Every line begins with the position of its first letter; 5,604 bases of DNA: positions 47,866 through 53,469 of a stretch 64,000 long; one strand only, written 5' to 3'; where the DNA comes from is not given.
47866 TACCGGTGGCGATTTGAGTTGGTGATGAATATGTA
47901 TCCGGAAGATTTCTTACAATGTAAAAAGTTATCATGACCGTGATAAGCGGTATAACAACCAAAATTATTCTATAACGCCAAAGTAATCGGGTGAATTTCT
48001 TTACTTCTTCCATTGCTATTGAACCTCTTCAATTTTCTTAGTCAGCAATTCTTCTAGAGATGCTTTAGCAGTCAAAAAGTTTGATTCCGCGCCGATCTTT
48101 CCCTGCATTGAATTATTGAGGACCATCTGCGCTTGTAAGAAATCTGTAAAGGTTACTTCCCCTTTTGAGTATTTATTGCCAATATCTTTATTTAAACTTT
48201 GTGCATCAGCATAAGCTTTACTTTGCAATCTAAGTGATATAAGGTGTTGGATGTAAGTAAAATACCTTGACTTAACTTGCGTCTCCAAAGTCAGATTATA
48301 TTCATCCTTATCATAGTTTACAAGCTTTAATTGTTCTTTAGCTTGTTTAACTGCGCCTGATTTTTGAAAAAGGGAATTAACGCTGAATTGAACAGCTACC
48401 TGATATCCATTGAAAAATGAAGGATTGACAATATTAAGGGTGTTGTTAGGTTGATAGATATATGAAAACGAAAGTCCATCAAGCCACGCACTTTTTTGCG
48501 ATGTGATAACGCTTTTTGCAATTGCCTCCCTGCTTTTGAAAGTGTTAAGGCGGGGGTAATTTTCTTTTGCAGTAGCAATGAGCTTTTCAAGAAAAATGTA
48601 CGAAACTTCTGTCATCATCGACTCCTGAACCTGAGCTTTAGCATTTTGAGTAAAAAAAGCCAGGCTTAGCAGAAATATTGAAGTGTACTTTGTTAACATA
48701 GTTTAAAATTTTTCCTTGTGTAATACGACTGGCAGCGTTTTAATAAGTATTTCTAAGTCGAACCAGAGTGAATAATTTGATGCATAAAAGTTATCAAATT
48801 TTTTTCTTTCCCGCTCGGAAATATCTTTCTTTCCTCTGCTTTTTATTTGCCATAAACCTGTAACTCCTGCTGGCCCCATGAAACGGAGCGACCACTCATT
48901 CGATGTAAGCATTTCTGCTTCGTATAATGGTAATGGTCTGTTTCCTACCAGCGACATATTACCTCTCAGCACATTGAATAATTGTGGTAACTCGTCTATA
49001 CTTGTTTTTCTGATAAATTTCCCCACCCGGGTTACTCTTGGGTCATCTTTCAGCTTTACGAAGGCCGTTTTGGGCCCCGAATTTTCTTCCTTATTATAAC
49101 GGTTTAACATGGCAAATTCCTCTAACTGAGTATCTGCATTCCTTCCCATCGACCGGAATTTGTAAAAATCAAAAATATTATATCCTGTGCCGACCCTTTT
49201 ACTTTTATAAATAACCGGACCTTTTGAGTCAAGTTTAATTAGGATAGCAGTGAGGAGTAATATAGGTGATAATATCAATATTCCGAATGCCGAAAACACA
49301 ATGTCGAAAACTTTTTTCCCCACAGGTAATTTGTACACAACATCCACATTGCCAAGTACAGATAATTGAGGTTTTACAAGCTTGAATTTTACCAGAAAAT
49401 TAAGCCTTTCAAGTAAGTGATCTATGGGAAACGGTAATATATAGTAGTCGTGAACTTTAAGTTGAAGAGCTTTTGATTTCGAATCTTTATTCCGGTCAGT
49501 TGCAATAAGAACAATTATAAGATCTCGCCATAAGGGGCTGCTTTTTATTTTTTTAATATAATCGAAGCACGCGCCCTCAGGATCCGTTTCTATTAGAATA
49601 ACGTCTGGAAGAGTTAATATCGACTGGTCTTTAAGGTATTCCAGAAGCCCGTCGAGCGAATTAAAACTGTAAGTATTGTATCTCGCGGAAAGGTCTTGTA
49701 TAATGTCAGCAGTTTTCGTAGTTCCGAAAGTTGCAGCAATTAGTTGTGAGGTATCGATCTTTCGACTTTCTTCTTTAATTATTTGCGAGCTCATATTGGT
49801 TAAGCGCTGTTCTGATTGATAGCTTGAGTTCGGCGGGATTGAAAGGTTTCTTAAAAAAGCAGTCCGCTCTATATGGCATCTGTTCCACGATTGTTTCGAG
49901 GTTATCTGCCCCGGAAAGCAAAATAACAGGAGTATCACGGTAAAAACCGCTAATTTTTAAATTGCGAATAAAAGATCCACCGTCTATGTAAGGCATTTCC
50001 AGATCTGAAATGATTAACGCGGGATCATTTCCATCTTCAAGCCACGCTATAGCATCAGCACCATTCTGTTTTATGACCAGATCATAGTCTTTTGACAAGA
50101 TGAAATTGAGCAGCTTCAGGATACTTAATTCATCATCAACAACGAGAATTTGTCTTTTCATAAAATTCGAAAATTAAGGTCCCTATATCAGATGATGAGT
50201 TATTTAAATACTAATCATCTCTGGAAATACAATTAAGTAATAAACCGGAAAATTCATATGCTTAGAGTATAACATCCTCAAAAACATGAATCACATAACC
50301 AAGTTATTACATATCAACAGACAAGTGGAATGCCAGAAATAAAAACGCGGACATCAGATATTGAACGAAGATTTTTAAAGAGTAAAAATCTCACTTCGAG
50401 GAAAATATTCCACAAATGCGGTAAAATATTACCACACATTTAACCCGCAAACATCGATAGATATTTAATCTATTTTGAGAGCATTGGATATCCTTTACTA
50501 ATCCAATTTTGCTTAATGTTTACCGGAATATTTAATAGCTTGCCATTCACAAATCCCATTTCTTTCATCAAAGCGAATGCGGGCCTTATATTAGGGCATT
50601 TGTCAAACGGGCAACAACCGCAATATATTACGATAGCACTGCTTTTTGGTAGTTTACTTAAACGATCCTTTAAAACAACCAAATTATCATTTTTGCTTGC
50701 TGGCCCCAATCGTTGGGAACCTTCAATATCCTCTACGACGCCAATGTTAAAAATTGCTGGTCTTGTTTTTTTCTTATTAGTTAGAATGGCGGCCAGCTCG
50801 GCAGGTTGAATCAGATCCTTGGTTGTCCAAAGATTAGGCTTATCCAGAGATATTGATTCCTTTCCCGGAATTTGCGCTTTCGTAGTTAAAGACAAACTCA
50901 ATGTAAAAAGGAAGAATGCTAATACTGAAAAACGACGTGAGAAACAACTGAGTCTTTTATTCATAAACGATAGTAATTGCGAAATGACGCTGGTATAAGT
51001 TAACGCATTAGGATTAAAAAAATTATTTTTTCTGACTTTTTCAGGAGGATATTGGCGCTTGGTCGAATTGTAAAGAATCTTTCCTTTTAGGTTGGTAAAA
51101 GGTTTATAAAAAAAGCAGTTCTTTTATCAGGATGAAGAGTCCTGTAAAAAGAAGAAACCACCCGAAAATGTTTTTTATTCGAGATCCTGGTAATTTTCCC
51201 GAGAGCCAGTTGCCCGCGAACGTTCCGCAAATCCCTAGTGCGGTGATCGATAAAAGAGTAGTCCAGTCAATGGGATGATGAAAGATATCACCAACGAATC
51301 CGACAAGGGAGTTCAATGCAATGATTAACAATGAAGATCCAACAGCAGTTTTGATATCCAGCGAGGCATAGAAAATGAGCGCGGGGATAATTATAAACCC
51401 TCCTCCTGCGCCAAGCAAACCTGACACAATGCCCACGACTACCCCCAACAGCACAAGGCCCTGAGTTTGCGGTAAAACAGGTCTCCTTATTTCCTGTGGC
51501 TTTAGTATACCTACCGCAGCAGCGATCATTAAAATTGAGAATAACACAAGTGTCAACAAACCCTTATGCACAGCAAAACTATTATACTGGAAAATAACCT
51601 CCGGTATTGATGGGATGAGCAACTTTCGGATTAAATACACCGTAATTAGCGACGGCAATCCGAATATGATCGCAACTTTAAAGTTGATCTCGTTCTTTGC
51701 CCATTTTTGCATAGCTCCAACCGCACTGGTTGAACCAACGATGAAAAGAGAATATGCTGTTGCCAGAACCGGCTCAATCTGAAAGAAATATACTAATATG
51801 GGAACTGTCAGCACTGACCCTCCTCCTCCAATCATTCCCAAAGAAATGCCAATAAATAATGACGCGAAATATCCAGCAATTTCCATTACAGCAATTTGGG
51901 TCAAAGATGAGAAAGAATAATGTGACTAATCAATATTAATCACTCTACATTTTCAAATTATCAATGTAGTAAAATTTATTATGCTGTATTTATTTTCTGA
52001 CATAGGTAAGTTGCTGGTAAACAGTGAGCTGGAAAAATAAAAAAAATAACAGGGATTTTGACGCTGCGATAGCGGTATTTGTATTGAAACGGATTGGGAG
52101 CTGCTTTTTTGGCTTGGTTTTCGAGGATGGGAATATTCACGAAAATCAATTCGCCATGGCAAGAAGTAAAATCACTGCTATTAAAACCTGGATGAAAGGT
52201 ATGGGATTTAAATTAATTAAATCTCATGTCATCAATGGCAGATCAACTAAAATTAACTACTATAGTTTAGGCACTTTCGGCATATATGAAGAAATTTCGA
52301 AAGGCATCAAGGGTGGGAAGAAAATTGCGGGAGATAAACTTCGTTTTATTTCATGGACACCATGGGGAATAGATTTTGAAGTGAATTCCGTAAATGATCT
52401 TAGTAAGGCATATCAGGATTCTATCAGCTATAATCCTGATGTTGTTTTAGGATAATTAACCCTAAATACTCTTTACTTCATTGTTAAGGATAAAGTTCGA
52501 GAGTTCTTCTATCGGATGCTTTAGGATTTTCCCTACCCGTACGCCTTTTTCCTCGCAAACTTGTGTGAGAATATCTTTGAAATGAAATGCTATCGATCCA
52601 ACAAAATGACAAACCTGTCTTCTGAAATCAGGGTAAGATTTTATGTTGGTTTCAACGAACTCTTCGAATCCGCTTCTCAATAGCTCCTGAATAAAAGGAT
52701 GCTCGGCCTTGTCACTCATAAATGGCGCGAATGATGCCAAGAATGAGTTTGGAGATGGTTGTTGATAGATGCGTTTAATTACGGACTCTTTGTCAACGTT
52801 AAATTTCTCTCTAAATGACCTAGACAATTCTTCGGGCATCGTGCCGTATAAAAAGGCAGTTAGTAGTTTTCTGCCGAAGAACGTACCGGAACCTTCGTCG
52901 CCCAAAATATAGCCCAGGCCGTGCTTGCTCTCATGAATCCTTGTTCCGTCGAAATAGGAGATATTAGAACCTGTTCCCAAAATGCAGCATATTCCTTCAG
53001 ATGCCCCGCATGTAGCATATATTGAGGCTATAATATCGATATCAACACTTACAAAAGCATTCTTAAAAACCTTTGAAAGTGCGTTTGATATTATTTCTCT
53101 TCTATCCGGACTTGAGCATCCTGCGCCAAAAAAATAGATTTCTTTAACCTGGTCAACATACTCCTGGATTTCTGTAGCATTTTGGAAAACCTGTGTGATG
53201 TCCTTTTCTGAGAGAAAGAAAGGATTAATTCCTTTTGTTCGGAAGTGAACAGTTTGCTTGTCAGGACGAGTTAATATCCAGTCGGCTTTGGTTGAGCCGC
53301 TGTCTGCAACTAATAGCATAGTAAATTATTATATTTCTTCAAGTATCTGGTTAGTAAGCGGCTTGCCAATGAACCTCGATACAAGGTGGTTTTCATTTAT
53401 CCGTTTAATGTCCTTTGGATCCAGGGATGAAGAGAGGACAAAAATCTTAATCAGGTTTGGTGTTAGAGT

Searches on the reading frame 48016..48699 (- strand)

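Call 45: search_protein_families(library=pfam, proteins=[window:48016-48699:-], max_evalue=0.00001)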
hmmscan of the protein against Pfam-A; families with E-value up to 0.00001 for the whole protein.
window:48016-48699:- (227 aa): 1 family
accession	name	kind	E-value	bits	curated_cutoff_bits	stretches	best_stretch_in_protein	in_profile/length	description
PF02321.23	OEP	-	2e-21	77.1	22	1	37-219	1-186/187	Outer membrane efflux protein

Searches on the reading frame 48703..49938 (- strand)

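Call 45: search_protein_families(library=pfam, proteins=[window:48703-49938:-], max_evalue=0.00001)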
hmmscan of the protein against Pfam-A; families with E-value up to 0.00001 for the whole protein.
window:48703-49938:- (411 aa): 1 family
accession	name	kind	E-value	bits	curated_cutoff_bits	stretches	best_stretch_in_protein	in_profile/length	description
PF02397.22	Bac_transf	-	2.7e-60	203.4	27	1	208-406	1-178/179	Bacterial sugar transferase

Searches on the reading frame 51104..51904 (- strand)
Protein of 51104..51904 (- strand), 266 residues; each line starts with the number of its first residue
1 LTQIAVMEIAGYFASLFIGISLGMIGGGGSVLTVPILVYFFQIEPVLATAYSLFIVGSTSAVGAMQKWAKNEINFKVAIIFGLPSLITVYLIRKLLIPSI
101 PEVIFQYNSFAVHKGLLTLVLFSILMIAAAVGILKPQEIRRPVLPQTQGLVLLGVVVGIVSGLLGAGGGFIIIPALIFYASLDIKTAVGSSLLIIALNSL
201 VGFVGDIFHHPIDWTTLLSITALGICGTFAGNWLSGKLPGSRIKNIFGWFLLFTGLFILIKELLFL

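Call 45: search_protein_families(library=pfam, proteins=[window:51104-51904:-], max_evalue=0.00001)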
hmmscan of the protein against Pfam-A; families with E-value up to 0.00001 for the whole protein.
window:51104-51904:- (266 aa): 1 family
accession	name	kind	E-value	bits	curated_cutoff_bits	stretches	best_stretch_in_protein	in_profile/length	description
PF01925.25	TauE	-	2.4e-40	139.1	32.6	1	13-257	3-236/237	Sulfite exporter TauE/SafE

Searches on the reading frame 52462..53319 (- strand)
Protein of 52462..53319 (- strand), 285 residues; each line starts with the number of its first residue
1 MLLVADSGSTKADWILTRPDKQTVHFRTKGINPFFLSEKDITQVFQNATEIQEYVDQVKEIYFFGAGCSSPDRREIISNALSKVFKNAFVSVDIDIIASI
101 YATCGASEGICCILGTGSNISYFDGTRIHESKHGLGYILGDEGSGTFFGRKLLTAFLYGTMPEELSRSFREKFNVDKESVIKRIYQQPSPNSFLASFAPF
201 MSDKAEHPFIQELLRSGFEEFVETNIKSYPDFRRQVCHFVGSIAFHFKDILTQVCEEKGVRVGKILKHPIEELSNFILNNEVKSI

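Call 45: search_protein_families(library=pfam, proteins=[window:52462-53319:-], max_evalue=0.00001)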
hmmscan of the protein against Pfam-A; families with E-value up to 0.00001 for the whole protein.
window:52462-53319:- (285 aa): 1 family
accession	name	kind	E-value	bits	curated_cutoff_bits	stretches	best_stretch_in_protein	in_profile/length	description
PF01869.26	BcrAD_BadFG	-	3.2e-07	30.6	31.5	1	6-157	4-156/271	BadF/BadG/BcrA/BcrD ATPase family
